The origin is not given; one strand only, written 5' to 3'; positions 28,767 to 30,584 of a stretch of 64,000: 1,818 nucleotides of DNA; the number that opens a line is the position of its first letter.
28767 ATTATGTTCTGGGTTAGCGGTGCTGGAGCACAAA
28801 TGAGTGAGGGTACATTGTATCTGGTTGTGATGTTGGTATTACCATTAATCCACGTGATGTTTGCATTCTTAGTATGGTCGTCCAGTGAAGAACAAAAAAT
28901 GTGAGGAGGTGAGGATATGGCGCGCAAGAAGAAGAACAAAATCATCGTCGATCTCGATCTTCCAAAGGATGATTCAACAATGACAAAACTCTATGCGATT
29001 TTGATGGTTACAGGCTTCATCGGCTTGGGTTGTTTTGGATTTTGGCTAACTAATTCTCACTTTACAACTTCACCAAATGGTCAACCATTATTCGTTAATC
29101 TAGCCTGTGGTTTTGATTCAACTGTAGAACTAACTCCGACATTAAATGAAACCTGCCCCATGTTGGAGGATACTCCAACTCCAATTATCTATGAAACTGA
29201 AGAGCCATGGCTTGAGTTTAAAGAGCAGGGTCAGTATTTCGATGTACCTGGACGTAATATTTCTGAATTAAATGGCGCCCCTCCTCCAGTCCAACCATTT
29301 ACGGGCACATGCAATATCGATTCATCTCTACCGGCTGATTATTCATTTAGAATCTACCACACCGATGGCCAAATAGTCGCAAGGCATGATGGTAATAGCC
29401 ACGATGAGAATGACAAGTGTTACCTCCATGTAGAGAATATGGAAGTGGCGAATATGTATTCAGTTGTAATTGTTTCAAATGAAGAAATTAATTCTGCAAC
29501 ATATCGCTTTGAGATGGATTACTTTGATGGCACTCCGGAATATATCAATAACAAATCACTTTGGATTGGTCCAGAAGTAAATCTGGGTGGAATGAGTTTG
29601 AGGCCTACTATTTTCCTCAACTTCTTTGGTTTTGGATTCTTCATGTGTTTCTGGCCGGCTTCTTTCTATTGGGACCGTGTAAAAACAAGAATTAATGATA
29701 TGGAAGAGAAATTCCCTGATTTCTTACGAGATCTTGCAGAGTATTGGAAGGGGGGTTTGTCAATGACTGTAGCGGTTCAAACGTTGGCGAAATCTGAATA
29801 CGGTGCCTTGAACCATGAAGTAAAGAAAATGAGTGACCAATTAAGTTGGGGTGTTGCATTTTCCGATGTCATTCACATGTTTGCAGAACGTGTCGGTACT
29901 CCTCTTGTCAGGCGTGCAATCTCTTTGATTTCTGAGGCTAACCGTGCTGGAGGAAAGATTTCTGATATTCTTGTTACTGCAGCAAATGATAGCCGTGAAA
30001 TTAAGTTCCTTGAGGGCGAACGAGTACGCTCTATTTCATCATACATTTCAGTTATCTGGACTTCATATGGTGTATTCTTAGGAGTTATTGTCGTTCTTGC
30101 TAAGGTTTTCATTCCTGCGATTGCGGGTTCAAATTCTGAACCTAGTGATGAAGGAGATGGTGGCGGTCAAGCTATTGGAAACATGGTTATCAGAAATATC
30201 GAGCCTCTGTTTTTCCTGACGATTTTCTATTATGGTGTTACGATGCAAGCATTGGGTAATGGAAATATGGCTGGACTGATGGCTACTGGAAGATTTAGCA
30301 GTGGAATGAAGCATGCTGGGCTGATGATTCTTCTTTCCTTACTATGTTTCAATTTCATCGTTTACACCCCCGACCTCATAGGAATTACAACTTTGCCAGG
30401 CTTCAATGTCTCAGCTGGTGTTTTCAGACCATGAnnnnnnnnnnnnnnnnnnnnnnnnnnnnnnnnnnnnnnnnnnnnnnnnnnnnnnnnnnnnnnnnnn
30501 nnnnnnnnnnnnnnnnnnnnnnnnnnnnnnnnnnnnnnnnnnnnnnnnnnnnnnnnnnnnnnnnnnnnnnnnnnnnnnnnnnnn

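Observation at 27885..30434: FlaJ platform protein split into two genes, second half carrying a ~200 aa extracytoplasmic insertion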

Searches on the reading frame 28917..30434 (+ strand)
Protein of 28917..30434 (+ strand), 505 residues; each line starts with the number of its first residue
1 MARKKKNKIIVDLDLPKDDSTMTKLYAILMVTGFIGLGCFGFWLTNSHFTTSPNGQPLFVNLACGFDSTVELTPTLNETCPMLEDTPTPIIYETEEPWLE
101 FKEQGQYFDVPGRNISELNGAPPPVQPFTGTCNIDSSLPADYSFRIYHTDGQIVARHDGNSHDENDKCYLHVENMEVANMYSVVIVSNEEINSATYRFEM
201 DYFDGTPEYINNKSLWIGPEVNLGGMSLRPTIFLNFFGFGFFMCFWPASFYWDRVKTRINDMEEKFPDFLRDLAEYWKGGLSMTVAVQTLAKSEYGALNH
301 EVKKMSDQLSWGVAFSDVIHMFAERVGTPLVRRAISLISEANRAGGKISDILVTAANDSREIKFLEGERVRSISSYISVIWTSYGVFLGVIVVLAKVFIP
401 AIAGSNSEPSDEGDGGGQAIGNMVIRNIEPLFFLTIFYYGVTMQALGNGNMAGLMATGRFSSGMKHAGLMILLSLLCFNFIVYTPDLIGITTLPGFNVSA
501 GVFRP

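Call 5: search_protein_families(library=pfam, proteins=[window:28917-30434:+], max_evalue=1)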
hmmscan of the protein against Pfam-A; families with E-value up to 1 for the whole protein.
window:28917-30434:+ (505 aa): 2 families
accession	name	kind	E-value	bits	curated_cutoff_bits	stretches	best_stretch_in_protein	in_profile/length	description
PF00482.28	T2SSF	-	3.3e-12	46.9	25.2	1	269-394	1-123/125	Type II secretion system (T2SS), protein F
PF04995.19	CcmD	-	0.87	10.2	25.6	0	380-394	7-21/44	Heme exporter protein D (CcmD)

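Call 6: search_protein_families(library=ncbifam, proteins=[window:28917-30434:+], max_evalue=1)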
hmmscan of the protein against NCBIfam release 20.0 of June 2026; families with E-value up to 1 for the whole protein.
window:28917-30434:+ (505 aa): 7 families
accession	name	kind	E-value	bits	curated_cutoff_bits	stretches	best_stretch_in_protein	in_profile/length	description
NF004705.1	PRK06041.1-3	equivalog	2e-14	53.4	400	1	244-476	225-449/465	archaellar assembly protein ArlJ/FlaJ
NF004703.2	PRK06041.1-1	equivalog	9.3e-08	30.8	570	1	251-398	269-417/525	archaellar assembly protein ArlJ/FlaJ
NF004704.2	PRK06041.1-2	equivalog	1.3e-07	30.7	550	1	252-395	319-460/555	archaellar assembly protein ArlJ/FlaJ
NF046075.1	UpsF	equivalog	1.1e-06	27.7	400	1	250-357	297-398/484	membrane pilin protein UpsF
NF053673.1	bindosome_BasF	exception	0.00014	20.5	1300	1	249-294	419-463/656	bindosome assembly system membrane anchoring protein BasF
NF041012.2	T4P_ComGB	equivalog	0.022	14.1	240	1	268-408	5-133/332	competence type IV pilus assembly protein ComGB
NF007861.0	PRK10573.1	equivalog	0.078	12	401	1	263-335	58-130/401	protein transport protein HofC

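Call 7: find_homologous_proteins(query=window:28917-30434:+)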
Query window:28917-30434:+ (505 aa): 1052 proteins with E <= 0.001 among 8000 candidates; the best 120 are listed.
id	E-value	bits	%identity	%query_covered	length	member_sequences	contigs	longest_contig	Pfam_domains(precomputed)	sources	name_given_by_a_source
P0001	0.0e+0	1105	94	100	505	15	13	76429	PF00482.29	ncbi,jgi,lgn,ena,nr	ncbi:MAG: type II secretion system F family protein [Candidatus Poseidoniaceae archaeon]|jgi:flagell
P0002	1.1e-255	867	75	100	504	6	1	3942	PF00482.29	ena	-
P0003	1.3e-255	867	74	100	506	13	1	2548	PF00482.29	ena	-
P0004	1.8e-252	857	75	100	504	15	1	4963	PF00482.29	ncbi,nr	ncbi:MAG: type II secretion system F family protein [Candidatus Poseidoniaceae archaeon]|nr:type II 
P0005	4.2e-252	855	74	100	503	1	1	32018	PF00482.29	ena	-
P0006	5.9e-252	855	75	100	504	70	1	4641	PF00482.29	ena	-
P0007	1.3e-250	850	73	100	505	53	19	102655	PF00482.29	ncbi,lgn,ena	-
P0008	2.2e-249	846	73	100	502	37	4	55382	PF00482.29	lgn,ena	-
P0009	1.4e-247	841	73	100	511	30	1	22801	PF00482.29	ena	-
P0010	6.2e-247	838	73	100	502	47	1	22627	PF00482.29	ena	-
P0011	4.9e-245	832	73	100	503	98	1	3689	PF00482.29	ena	-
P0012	6.6e-244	828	72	98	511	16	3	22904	PF00482.29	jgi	jgi:flagellar protein FlaJ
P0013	9.8e-244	828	73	100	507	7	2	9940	PF00482.29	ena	-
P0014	2.5e-243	827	72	100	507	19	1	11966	PF00482.29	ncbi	-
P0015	3.0e-243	826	73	100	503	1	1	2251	PF00482.29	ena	-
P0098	2.0e-187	642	57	99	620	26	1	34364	PF00482.29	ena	-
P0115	1.6e-184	632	57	99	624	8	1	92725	PF00482.29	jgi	-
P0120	1.1e-183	630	60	96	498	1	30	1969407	PF00482.29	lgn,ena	-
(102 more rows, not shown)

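Call 9: find_encoding_contigs(protein=window:28917-30434:+, flank=10000, max_places=4)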
Protein window:28917-30434:+ (505 aa): 15 contigs read that carry it; 4 places shown.
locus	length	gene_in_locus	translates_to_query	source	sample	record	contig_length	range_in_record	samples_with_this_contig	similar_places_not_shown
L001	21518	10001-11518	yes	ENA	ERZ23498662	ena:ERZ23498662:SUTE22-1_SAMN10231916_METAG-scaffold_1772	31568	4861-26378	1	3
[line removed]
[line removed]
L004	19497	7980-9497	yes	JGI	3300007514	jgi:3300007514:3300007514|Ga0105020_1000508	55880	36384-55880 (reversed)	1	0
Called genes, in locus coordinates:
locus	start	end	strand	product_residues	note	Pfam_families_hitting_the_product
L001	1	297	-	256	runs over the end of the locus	PF01636:APH (faint), PF06293:Kdo, PF01163:RIO1, PF00069:Pkinase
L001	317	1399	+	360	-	PF02445:NadA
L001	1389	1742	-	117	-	PF02537:CRCB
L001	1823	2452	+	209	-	PF01725:Ham1p_like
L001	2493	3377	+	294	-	-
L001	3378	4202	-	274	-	PF00378:ECH_1, PF16113:ECH_2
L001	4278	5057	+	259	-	PF00005:ABC_tran, PF13304:AAA_21 (faint)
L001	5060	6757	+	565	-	-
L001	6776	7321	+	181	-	PF13238:AAA_18, PF13207:AAA_17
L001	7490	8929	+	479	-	PF00437:T2SSE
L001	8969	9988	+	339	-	PF00482:T2SSF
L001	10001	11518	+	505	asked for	PF00482:T2SSF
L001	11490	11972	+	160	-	-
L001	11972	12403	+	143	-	-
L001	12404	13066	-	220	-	PF06414:Zeta_toxin (faint), PF13238:AAA_18 (weak), PF13671:AAA_33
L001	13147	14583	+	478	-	PF00171:Aldedh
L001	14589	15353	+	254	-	PF00378:ECH_1, PF16113:ECH_2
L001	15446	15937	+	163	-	-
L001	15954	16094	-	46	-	-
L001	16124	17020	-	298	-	PF02737:3HCDH_N, PF03446:NAD_binding_2 (weak), PF00725:3HCDH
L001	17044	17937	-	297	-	PF00892:EamA, PF03151:TPT (faint), PF00892:EamA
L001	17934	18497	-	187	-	-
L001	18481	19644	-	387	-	PF05138:PaaA_PaaC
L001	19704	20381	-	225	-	PF04967:HTH_10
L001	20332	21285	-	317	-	PF03320:FBPase_glpX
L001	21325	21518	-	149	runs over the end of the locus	PF01967:MoaC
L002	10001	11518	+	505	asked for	PF00482:T2SSF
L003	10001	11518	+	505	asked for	PF00482:T2SSF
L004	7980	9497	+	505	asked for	PF00482:T2SSF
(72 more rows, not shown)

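Call 23: find_encoding_contigs(protein=P0120, flank=10000, max_places=1)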
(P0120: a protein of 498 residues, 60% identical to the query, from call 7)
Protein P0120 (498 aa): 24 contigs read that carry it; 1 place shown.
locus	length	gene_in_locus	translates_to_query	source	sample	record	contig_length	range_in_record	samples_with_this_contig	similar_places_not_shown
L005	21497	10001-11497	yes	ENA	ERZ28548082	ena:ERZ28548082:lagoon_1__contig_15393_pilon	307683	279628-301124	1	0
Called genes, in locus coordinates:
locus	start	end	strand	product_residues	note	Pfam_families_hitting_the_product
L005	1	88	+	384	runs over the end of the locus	PF02445:NadA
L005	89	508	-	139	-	PF00210:Ferritin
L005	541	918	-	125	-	PF02537:CRCB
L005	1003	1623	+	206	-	PF01725:Ham1p_like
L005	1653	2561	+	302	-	-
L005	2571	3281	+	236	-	PF02517:Rce1-like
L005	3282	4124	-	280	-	PF00378:ECH_1, PF16113:ECH_2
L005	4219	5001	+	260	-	PF00005:ABC_tran, PF13304:AAA_21 (faint)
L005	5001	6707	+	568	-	-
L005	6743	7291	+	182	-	PF13238:AAA_18, PF13207:AAA_17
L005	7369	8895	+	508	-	PF23990:PilB3_N (faint), PF00437:T2SSE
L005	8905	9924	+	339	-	PF00482:T2SSF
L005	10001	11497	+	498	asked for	PF00482:T2SSF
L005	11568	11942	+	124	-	-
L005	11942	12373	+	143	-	-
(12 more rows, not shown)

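Call 24: find_encoding_contigs(protein=P0115, flank=10000, max_places=1)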
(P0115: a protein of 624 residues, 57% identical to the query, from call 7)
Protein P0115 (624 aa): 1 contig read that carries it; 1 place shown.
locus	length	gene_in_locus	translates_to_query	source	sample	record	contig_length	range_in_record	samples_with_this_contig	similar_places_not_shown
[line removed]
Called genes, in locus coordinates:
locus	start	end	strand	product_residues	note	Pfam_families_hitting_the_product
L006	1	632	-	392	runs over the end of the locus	PF02445:NadA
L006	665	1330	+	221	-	PF00069:Pkinase, PF06293:Kdo, PF01163:RIO1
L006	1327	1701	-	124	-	PF02537:CRCB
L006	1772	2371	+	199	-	PF01725:Ham1p_like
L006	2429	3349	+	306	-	-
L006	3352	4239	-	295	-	PF00378:ECH_1, PF16113:ECH_2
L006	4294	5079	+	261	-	PF00005:ABC_tran, PF13304:AAA_21 (faint)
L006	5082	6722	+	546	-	-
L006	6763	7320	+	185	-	PF13238:AAA_18 (weak), PF13207:AAA_17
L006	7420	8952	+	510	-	PF00437:T2SSE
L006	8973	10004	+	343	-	PF00482:T2SSF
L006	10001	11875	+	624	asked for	PF00482:T2SSF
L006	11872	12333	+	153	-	-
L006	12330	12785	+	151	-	-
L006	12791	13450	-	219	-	PF06414:Zeta_toxin (faint), PF13238:AAA_18 (faint), PF13671:AAA_33 (weak)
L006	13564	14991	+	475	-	PF00171:Aldedh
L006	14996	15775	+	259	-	PF00378:ECH_1, PF16113:ECH_2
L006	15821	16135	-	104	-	PF00717:Peptidase_S24, PF10502:Peptidase_S26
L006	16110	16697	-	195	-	PF09055:Sod_Ni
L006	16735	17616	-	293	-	PF02737:3HCDH_N, PF00725:3HCDH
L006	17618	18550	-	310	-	PF00892:EamA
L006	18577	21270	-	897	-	PF18884:TSP3_bac (faint), PF26178:Rv2075c_cat, PF26146:PI-PLC_X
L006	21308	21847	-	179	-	-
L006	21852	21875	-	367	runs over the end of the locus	PF05138:PaaA_PaaC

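Call 25: search_protein_representatives(protein=window:28917-30434:+)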
Query: 505 residues. Proteins with E-value up to 0.001 (for the whole library): 2351; up to 1e-10: 1092; up to 1e-30: 239. The best 150 are listed.
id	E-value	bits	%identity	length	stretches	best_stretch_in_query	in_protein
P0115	5.1e-185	632.4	60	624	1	4-505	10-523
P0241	4.2e-151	520.5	54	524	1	4-499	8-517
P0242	6.9e-124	430.8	56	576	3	195-318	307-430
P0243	2.1e-120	419.3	67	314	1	199-501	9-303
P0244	1.4e-98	347.3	52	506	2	189-404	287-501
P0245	4.2e-86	306.1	59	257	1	117-360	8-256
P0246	7.3e-86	305.3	60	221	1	60-278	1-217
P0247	2.0e-77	277.5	71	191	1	319-505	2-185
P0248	1.5e-72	261.4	48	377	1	233-483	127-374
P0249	1.4e-70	254.9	51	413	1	216-479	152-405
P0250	1.6e-68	248.1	46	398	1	235-490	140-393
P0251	1.7e-68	248.0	49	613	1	235-495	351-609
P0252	2.8e-68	247.3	51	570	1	236-482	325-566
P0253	7.0e-68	246.0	47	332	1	231-483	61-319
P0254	2.8e-67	244.0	48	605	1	235-483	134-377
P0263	2.3e-57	211.3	42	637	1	223-481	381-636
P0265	1.4e-55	205.4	42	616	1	230-482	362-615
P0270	3.3e-53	197.6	37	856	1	218-482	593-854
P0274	4.0e-53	197.3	39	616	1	221-481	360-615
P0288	2.7e-51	191.3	40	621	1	234-481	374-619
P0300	5.1e-50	187.1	43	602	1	233-481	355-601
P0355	2.1e-43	165.2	39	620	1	239-483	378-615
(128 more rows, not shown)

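Call 26: predict_structure(alignment_id=A2)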
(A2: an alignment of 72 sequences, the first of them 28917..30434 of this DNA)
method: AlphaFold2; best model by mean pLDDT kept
length: 505 residues; sequences in the alignment: 72
mean_pLDDT: 73.6   pTM: 0.63
mean pLDDT of the five models: 73.6, 73.4, 69.2, 67.2, 67.1
residues with pLDDT >= 90: 56; 70-90: 246; 50-70: 166; < 50: 37
segments of 3 or more residues with pLDDT < 50: 1-16, 407-420, 422-426
pLDDT, mean of each block of 10 residues (from residue 1): 40 44 82 87 73 70 77 71 75 87 89 72 83 91 91 91 88 87 91 91 68 57 65 68 85 74 66 67 65 62 67 70 67 70 67 70 73 83 90 80 55 40 52 80 89 77 86 84 64 68 58
secondary structure, 60 per line:
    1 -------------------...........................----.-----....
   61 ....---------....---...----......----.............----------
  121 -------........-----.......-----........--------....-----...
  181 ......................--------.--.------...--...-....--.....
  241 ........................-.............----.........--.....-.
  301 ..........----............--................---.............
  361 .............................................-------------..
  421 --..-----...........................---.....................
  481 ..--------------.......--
elements in order: H20-46 H58-64 H74-77 E88-93 E98-110 E128-135 E141-147 E153-160 E169-172 E178-202 E221-223 E226-228 H230-233 H236-264 H266-278 H283-291 H294-298 H300-310 H315-326 H329-344 H348-405 H430-456 H460-482 E497-503
